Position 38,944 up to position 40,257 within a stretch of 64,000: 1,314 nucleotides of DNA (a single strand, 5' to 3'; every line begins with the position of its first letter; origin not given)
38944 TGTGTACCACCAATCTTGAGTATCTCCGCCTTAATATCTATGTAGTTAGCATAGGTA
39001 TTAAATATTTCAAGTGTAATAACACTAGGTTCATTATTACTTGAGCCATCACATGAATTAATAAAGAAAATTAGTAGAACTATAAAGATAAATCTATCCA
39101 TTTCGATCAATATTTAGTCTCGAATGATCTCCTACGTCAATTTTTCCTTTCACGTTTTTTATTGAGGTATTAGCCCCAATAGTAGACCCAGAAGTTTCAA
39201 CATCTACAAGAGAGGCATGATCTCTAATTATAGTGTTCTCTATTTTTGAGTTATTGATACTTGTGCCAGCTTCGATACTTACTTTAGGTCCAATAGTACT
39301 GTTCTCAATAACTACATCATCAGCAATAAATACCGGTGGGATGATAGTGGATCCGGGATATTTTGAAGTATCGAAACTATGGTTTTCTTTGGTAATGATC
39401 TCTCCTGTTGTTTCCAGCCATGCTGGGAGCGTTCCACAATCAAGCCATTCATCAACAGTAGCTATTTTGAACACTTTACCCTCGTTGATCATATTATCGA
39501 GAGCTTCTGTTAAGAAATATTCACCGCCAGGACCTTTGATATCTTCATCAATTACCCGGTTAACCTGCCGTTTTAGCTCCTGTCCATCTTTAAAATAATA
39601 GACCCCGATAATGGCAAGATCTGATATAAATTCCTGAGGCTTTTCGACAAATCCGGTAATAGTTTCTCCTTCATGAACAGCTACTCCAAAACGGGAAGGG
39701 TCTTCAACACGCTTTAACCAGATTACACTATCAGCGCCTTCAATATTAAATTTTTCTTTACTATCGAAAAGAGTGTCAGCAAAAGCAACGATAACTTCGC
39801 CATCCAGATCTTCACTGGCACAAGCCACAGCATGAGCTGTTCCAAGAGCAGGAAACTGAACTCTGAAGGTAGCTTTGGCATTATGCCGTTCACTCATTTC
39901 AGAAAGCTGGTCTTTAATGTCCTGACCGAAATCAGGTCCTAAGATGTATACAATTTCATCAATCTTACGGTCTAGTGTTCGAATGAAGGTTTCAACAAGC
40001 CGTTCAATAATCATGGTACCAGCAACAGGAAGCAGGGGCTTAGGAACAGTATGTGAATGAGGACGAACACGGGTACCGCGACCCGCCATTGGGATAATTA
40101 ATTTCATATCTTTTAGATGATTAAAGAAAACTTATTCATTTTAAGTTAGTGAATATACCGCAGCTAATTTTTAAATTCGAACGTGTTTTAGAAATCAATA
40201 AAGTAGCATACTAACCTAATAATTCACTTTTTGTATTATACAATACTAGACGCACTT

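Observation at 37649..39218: A 96-bp near-perfect direct repeat brackets an AT-richer Kelch lipoprotein gene inserted into the 3' end of a nucleotidyltransferase gene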

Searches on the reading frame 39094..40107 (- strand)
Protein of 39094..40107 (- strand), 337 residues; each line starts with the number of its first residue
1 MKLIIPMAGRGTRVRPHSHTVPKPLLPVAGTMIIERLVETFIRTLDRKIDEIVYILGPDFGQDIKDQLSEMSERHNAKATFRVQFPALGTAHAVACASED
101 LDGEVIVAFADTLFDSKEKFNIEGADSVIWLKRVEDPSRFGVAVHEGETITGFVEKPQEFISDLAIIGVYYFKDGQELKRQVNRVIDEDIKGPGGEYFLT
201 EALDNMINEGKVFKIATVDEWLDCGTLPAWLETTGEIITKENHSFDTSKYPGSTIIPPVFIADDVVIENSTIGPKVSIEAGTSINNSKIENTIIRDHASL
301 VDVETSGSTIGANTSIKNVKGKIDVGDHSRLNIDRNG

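Call 6: search_protein_families(library=pfam, proteins=[window:39094-40107:-], max_evalue=0.01)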
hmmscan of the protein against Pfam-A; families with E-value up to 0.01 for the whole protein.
window:39094-40107:- (337 aa): 5 families
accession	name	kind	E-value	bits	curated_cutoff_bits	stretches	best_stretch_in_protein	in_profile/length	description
PF00483.29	NTP_transferase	-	1.5e-25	90.7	21.2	1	4-234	3-239/245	Nucleotidyl transferase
PF12804.13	NTP_transf_3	-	0.00013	22.7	27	1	4-114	2-98/160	MobA-like NTP transferase domain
PF25084.1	LbH_EIF2B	-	0.0065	16.9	54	0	260-316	29-87/105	EIF2B subunit epsilon LbH domain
PF01128.25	IspD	-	0.0065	16.7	27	0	2-65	2-60/221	2-C-methyl-D-erythritol 4-phosphate cytidylyltransferase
PF00132.30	Hexapep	-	0.0099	16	27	0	259-285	8-35/36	Bacterial transferase hexapeptide (six repeats)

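Call 7: find_homologous_proteins(query=window:39094-40107:-)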
Query window:39094-40107:- (337 aa): 7792 proteins with E <= 0.001 among 8000 candidates; the best 120 are listed.
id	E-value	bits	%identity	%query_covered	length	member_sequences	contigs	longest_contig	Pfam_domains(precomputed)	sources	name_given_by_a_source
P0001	1.3e-206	703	93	99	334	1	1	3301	PF00483.30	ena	-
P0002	6.5e-199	678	91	99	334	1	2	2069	PF00483.30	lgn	-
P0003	1.5e-198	676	90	99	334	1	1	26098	PF00483.30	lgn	-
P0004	2.2e-198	676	90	98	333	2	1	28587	PF00483.30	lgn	-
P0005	5.5e-197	671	88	99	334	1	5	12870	PF00483.30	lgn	-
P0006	1.1e-196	670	90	99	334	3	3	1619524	PF00483.30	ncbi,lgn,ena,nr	ncbi:MAG: glucose-1-phosphate thymidylyltransferase [Balneolaceae bacterium]|nr:glucose-1-phosphate 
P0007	2.5e-196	669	90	99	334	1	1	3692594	PF00483.30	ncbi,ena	-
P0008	6.4e-196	668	88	99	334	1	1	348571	PF00483.30,PF25087.2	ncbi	ncbi:MAG: sugar phosphate nucleotidyltransferase [Balneola sp.]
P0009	7.3e-196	668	87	99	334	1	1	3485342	PF00483.30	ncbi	ncbi:MAG: sugar phosphate nucleotidyltransferase [Balneolaceae bacterium]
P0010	1.9e-195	666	87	99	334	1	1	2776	PF00483.30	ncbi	-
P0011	4.9e-195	665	88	99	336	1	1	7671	PF00483.30,PF25087.2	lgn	-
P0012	1.3e-194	663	89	99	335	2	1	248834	PF00483.30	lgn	-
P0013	3.7e-194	662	88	99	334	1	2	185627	PF00483.30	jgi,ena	jgi:glucose-1-phosphate thymidylyltransferase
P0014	1.6e-193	660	88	99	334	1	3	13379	PF00483.30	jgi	-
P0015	3.1e-193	659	87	99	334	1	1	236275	PF00483.30,PF25087.2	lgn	-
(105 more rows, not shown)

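Call 12: find_related_loci(query=window:39094-40107:-, collection=genome_contigs, flank=8000)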
Query window:39094-40107:- (337 aa) in genome_contigs; peptide patterns used: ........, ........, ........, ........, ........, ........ (x = any residue, [..] = any of these).
598 stretches matched a pattern (row limit reached: there are more); 512 encode a relative of the query (tblastn E <= 1e-3); the best 80 are kept; 80 distinct loci.
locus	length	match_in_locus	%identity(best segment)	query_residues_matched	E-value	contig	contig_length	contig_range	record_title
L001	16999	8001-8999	90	1-333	0e+0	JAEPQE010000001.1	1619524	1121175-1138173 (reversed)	MAG: Balneolaceae bacterium isolate HXMU1428-16 NODE_1_length_1619524_cov_16.830916, whole genome shotgun sequence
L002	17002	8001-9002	90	1-334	0e+0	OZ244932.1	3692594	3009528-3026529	MAG: Balneolaceae bacterium isolate 9151ed66-6da1-425e-b94d-6b50904b864c genome assembly, chromosome: 1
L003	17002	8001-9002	88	1-334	0e+0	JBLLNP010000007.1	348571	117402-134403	MAG: Balneola sp. isolate amkv33 tig00000581, whole genome shotgun sequence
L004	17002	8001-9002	88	1-334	0e+0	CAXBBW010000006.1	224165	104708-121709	MAG TPA_asm: uncultured Balneolaceae bacterium isolate ERR2762135_binner13_Refined_12 genome assembly, contig: ERZ342183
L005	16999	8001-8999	89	1-333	0e+0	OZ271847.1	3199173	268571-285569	MAG: Balneola sp. isolate 79905c07-08d8-47fe-a085-cffe0b39a0e8 genome assembly, chromosome: 1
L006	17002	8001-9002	88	1-334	0e+0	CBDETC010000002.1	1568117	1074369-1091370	MAG: Balneolaceae bacterium isolate 22e4b764-13fc-49fb-a5f9-c2e4be668ff3 genome assembly, contig: contig_2, whole genome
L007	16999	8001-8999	87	1-333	0e+0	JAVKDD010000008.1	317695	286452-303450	MAG: Balneolaceae bacterium isolate F3-SA18-04 k141_87144, whole genome shotgun sequence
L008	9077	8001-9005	87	1-335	0e+0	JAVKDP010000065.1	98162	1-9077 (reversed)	MAG: Balneolaceae bacterium isolate F3-SA18-16 k141_65973, whole genome shotgun sequence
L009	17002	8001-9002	87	1-334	0e+0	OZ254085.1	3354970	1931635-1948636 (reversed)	MAG: Balneola sp. isolate 6705be8a-f9fb-46c9-9b46-a561a5706c45 genome assembly, chromosome: 1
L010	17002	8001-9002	86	1-334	0e+0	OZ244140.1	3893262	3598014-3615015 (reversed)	MAG: Balneola sp. isolate 309f8196-daba-491b-809f-a5851e72f20d genome assembly, chromosome: 1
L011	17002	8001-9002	86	1-334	0e+0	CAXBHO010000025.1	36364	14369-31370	MAG TPA_asm: uncultured Balneola sp. isolate ERR2762128_binner123_Refined_57 genome assembly, contig: ERZ3421942.1471, w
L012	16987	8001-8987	88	1-329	0e+0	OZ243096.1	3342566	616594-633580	MAG: Balneolaceae bacterium isolate c1c6542e-0d4a-4107-8c5a-c823d02b72f5 genome assembly, chromosome: 1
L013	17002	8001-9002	85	1-334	0e+0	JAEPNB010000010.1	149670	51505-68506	MAG: Balneola sp. isolate HCUG1436-7 NODE_10_length_149670_cov_7.071300, whole genome shotgun sequence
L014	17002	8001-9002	85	1-334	0e+0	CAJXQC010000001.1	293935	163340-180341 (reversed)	MAG TPA_asm: uncultured Balneola sp. isolate SRR3933248_bin.15_MetaBAT_v2.12.1_MAG genome assembly, contig: NODE_6_lengt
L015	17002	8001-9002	85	1-334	0e+0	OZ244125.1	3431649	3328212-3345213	MAG: Balneola sp. isolate e96deac7-8453-4d32-8f01-8d8ded761fbe genome assembly, chromosome: 1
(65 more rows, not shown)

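Call 18: find_encoding_contigs(protein=P0001, flank=10000)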
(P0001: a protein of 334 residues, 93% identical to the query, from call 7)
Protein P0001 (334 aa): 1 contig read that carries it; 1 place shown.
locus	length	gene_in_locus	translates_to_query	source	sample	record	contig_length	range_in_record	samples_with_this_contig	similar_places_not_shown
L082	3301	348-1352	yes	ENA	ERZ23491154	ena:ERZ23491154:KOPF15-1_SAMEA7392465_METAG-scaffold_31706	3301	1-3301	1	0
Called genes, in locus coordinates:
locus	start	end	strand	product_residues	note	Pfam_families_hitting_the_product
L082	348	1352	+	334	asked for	PF00483:NTP_transferase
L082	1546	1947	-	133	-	PF00582:Usp (weak)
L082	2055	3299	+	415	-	?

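Call 32: search_protein_families(library=pfam, proteins=[L001:10145-11083:+, L001:9015-10082:+], max_evalue=0.1)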
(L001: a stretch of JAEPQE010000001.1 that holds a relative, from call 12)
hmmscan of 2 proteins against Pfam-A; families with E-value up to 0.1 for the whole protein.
L001:10145-11083:+ (312 aa): 1 family
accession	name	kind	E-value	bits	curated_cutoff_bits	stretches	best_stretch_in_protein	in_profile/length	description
PF01261.30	AP_endonuc_2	-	2.9e-30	106.2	31.1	1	59-301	1-244/249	Xylose isomerase-like TIM barrel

L001:9015-10082:+ (355 aa): 2 families
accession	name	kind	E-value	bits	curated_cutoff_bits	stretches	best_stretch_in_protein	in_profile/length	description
PF02156.21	Glyco_hydro_26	-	0.0093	15.8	20.2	1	156-245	163-244/311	Glycosyl hydrolase family 26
PF13772.11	AIG2_2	-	0.029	15.2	27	0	295-330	38-73/83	AIG2-like family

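Call 35: find_homologous_proteins(query=L001:10145-11083:+, max_evalue=1e-40)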
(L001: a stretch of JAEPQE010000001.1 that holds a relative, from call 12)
Query L001:10145-11083:+ (312 aa): 1033 proteins with E <= 1e-40 among 4127 candidates; the best 120 are listed.
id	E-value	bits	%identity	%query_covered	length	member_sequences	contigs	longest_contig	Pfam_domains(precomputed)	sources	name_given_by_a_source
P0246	3.1e-208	708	100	100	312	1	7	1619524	PF01261.31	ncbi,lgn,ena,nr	ncbi:MAG: sugar phosphate isomerase/epimerase [Balneolaceae bacterium]|nr:sugar phosphate isomerase/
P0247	1.0e-186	637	91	100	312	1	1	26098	PF01261.31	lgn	-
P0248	1.3e-174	598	82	100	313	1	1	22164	PF01261.31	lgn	-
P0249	5.5e-171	586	83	100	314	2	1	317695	PF01261.31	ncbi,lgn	ncbi:MAG: sugar phosphate isomerase/epimerase [Balneolaceae bacterium]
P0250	3.1e-168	577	81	100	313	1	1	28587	PF01261.31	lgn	-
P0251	3.7e-168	576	81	100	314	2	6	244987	PF01261.31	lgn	-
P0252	8.5e-166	569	80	100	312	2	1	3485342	PF01261.31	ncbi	ncbi:MAG: sugar phosphate isomerase/epimerase [Balneolaceae bacterium]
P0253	1.0e-164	565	79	100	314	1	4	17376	PF01261.31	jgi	jgi:sugar phosphate isomerase/epimerase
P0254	1.4e-164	565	79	100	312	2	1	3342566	PF01261.31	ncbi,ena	-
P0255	4.4e-164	563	79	100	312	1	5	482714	PF01261.31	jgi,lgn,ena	-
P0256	9.5e-163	559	79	100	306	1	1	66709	PF01261.31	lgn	-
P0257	3.2e-160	550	76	100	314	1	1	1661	PF01261.31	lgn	-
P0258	8.2e-160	549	77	100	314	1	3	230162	PF01261.31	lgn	-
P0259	2.8e-159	547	77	100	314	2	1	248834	PF01261.31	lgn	-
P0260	2.8e-157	541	77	100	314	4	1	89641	PF01261.31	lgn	-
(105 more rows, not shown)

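Call 37: find_encoding_contigs(protein=P0003, flank=6000, max_places=3)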
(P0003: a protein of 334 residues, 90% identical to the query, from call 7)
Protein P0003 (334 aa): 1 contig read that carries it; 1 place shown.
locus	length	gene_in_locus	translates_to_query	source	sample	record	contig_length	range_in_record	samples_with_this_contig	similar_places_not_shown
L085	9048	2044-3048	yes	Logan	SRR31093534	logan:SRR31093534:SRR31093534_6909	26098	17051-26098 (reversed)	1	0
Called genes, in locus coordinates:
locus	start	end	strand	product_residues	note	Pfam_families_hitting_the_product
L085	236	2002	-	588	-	PF08245:Mur_ligase_M, PF02875:Mur_ligase_C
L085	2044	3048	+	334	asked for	PF00483:NTP_transferase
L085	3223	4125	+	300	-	-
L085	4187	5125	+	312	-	PF01261:AP_endonuc_2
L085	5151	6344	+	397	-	-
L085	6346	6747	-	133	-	PF00582:Usp (weak)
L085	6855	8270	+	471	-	PF01743:PolyA_pol, PF12627:PolyA_pol_RNAbd, PF01966:HD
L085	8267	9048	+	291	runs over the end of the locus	PF00288:GHMP_kinases_N, PF08544:GHMP_kinases_C (weak)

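Call 38: find_encoding_contigs(protein=P0004, flank=6000, max_places=3)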
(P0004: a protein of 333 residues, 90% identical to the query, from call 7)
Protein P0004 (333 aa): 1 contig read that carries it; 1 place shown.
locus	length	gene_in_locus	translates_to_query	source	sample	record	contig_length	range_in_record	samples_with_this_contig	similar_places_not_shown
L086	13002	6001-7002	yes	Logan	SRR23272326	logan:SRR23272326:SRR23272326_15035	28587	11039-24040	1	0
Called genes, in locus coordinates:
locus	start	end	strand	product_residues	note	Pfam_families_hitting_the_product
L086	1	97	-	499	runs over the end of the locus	PF02446:Glyco_hydro_77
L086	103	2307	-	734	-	PF22019:GlgB_N, PF02922:CBM_48, PF00128:Alpha-amylase, PF02806:Alpha-amylase_C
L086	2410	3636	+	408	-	PF12704:MacB_PCD, PF02687:FtsX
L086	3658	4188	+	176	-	-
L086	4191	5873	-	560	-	PF08245:Mur_ligase_M, PF02875:Mur_ligase_C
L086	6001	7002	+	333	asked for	PF00483:NTP_transferase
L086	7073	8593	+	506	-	PF00144:Beta-lactamase, PF18962:Por_Secre_tail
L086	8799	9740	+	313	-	PF01261:AP_endonuc_2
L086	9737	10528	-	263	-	-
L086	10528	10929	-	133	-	PF00582:Usp (weak)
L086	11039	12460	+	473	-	PF01743:PolyA_pol, PF12627:PolyA_pol_RNAbd, PF01966:HD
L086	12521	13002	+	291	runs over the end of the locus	PF00288:GHMP_kinases_N, PF08544:GHMP_kinases_C (weak)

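Call 39: find_encoding_contigs(protein=P0002, flank=6000, max_places=3)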
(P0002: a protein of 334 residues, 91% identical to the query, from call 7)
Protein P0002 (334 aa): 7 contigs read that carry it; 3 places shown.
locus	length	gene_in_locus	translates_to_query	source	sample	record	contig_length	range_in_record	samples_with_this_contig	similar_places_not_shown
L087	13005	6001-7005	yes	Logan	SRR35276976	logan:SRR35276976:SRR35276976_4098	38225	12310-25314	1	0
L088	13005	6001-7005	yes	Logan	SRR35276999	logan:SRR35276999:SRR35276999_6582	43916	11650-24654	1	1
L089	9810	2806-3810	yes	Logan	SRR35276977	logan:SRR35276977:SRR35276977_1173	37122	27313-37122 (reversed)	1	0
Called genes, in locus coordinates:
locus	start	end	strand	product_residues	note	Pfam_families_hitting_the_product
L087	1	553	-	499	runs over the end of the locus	PF02446:Glyco_hydro_77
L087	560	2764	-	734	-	PF22019:GlgB_N, PF02922:CBM_48, PF00128:Alpha-amylase, PF02806:Alpha-amylase_C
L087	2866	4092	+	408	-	PF12704:MacB_PCD, PF02687:FtsX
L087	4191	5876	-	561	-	PF08245:Mur_ligase_M, PF02875:Mur_ligase_C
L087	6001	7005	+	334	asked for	PF00483:NTP_transferase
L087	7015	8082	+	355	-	-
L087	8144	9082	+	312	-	PF01261:AP_endonuc_2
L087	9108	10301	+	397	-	-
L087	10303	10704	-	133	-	PF00582:Usp (weak)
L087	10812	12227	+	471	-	PF01743:PolyA_pol, PF12627:PolyA_pol_RNAbd, PF01966:HD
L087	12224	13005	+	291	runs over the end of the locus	PF00288:GHMP_kinases_N, PF08544:GHMP_kinases_C (weak)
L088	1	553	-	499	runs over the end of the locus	PF02446:Glyco_hydro_77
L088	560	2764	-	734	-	PF22019:GlgB_N, PF02922:CBM_48, PF00128:Alpha-amylase, PF02806:Alpha-amylase_C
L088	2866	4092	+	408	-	PF12704:MacB_PCD, PF02687:FtsX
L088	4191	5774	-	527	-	PF08245:Mur_ligase_M, PF02875:Mur_ligase_C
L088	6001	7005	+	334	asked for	PF00483:NTP_transferase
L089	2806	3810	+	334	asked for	PF00483:NTP_transferase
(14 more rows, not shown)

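Call 44: search_protein_families(library=ncbifam, proteins=[window:39094-40107:-, L001:10145-11083:+], max_evalue=0.001)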
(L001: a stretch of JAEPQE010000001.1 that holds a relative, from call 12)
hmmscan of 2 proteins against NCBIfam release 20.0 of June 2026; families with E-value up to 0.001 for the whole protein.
window:39094-40107:- (337 aa): 27 families (the best 25 are shown)
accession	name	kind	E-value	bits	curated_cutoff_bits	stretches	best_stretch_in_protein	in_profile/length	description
TIGR01208.1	rmlA_long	equivalog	2e-52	178.2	320.25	1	2-322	1-337/353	glucose-1-phosphate thymidylyltransferase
TIGR03992.1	Arch_glmU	subfamily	5.3e-43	147.4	292.1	1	1-318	1-301/393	bifunctional sugar-1-phosphate nucleotidylyltransferase/acetyltransferase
NF041173.1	Sug_nt_acttase_Thmprot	equivalog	3.8e-27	95.2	600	1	1-316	1-303/405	bifunctional sugar-1-phosphate nucleotidylyltransferase/acetyltransferase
NF052502.1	man1P_GTase_Rv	exception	9e-23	80.7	440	1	4-319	4-316/352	mannose-1-phosphate guanylyltransferase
NF041313.1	UDPGP_AglF_Halo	equivalog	3.5e-19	69.2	400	1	1-221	1-217/234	UTP--glucose-1-phosphate uridylyltransferase AglF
NF010933.0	PRK14353.1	equivalog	5.1e-19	68.2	505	1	3-298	8-310/453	bifunctional UDP-N-acetylglucosamine diphosphorylase/glucosamine-1-phosphate N-acetyltransferase GlmU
NF010934.1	PRK14354.1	equivalog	9.7e-17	60.6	450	1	4-316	3-322/447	bifunctional UDP-N-acetylglucosamine diphosphorylase/glucosamine-1-phosphate N-acetyltransferase GlmU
TIGR01099.1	galU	equivalog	1.2e-16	61.1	326.8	2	69-233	88-261/261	UTP--glucose-1-phosphate uridylyltransferase GalU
TIGR01173.1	glmU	equivalog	3.7e-16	59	366.85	1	2-316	2-323/452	bifunctional UDP-N-acetylglucosamine diphosphorylase/glucosamine-1-phosphate N-acetyltransferase GlmU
NF010937.0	PRK14357.1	equivalog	6.2e-15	55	658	1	1-316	1-315/448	bifunctional UDP-N-acetylglucosamine diphosphorylase/glucosamine-1-phosphate N-acetyltransferase GlmU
NF010932.0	PRK14352.1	equivalog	1.1e-12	47.3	611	1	4-316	10-333/488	bifunctional UDP-N-acetylglucosamine diphosphorylase/glucosamine-1-phosphate N-acetyltransferase GlmU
NF003670.0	PRK05293.1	equivalog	3.4e-12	46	470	1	133-328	156-355/382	glucose-1-phosphate adenylyltransferase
NF045761.1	NAMPUrTaseMurU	equivalog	2e-11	44.2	250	1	1-117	1-113/226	N-acetylmuramate alpha-1-phosphate uridylyltransferase MurU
TIGR01207.1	rmlA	equivalog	3.5e-11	42.8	360.65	1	4-240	3-239/286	glucose-1-phosphate thymidylyltransferase RfbA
NF006986.0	PRK09451.1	equivalog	3.9e-11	42.4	725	1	3-213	8-212/456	bifunctional UDP-N-acetylglucosamine diphosphorylase/glucosamine-1-phosphate N-acetyltransferase GlmU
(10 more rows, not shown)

L001:10145-11083:+ (312 aa): 6 families
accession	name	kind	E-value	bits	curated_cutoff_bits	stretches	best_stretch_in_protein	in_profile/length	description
NF042435.1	DhshikDhtase_QuiC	equivalog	9.7e-16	57.4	1200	1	52-304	11-262/635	3-dehydroshikimate dehydratase QuiC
TIGR03234.1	OH-pyruv-isom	equivalog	5.4e-12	45.6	353.45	1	54-289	15-246/254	hydroxypyruvate isomerase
NF043033.1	OxoTetrIsom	equivalog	7e-07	29.3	325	1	110-293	75-247/251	2-oxo-tetronate isomerase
NF041099.2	keto_glucon_epim_IolO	equivalog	8e-06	25.4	300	1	187-283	163-247/269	5-keto-L-gluconate epimerase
NF007360.0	PRK09856.1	equivalog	8.3e-05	22.2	305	0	245-284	211-250/276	fructoselysine 3-epimerase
NF007444.0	PRK09997.1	equivalog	9.6e-05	22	465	1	110-244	75-214/258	hydroxypyruvate isomerase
